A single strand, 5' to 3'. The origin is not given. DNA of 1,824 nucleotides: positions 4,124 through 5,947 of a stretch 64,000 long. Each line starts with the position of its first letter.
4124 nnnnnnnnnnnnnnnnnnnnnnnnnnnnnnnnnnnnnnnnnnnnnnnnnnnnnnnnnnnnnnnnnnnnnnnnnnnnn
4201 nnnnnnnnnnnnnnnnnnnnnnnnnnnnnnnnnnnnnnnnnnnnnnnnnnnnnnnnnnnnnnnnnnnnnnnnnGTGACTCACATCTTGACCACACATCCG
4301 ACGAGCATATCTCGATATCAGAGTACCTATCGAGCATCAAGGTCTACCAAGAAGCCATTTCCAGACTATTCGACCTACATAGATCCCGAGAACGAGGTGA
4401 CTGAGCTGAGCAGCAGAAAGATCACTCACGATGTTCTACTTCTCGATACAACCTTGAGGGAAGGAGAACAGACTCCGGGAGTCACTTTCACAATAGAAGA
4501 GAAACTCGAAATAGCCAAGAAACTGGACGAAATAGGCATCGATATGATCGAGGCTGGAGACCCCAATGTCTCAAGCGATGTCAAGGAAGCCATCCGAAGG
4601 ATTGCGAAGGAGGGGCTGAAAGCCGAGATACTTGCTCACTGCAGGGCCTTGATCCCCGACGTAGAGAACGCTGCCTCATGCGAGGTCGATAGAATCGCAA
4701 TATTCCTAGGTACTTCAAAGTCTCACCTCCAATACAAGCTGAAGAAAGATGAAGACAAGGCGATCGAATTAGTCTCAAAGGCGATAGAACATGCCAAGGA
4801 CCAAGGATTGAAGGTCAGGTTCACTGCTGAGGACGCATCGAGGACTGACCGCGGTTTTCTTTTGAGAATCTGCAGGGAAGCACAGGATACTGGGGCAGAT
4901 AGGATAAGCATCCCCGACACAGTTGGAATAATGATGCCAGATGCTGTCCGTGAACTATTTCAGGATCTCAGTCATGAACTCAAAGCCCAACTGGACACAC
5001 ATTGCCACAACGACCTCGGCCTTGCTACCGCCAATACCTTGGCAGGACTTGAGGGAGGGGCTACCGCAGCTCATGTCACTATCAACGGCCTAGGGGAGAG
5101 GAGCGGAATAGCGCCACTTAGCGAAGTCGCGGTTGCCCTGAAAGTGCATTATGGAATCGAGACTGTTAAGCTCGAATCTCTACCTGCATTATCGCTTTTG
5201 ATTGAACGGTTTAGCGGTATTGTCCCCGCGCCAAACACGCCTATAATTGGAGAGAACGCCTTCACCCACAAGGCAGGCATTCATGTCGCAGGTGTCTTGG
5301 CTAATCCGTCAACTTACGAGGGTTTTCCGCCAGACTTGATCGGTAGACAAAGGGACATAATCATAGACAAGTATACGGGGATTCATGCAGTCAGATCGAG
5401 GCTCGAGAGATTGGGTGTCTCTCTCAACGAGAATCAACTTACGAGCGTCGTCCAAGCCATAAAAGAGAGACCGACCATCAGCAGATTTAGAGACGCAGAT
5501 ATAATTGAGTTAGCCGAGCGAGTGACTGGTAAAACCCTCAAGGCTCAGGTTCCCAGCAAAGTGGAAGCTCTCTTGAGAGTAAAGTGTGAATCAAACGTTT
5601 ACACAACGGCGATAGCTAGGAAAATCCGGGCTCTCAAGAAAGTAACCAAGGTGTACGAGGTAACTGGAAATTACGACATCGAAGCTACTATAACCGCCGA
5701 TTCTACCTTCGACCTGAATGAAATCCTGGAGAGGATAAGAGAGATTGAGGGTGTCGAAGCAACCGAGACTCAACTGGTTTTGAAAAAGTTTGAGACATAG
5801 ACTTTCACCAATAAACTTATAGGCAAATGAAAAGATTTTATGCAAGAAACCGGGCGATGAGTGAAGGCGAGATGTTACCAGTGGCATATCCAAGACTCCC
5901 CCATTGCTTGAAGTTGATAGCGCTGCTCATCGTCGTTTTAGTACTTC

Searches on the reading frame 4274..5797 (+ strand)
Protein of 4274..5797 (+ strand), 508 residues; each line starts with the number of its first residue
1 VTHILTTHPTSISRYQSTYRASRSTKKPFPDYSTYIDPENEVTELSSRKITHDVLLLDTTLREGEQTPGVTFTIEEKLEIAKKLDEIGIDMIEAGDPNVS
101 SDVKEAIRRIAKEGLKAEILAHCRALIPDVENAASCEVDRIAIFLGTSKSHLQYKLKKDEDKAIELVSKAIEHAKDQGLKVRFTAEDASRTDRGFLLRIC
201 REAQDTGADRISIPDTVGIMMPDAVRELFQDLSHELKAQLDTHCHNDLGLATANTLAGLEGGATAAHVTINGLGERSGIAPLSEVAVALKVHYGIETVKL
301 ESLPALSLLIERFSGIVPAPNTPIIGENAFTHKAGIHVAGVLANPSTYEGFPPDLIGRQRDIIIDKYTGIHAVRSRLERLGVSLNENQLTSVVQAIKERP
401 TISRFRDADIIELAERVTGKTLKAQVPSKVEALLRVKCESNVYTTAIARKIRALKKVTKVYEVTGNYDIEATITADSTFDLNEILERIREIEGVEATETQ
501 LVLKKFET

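Call 44: search_protein_families(library=pfam, max_evalue=0.00001, proteins=[window:4274-5797:+])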
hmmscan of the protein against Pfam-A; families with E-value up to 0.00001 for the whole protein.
seq(508 aa): 3 families
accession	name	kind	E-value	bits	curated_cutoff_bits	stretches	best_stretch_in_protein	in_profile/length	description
PF00682.25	HMGL-like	-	1.3e-79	267.7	29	1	55-307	3-257/260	HMGL-like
PF22617.1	HCS_D2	-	1.2e-26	93.4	27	1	324-398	1-76/82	Homocitrate synthase post-HMGL domain-like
PF01037.27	AsnC_trans_reg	-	1.2e-14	54.4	25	1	435-504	2-72/73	Lrp/AsnC ligand binding domain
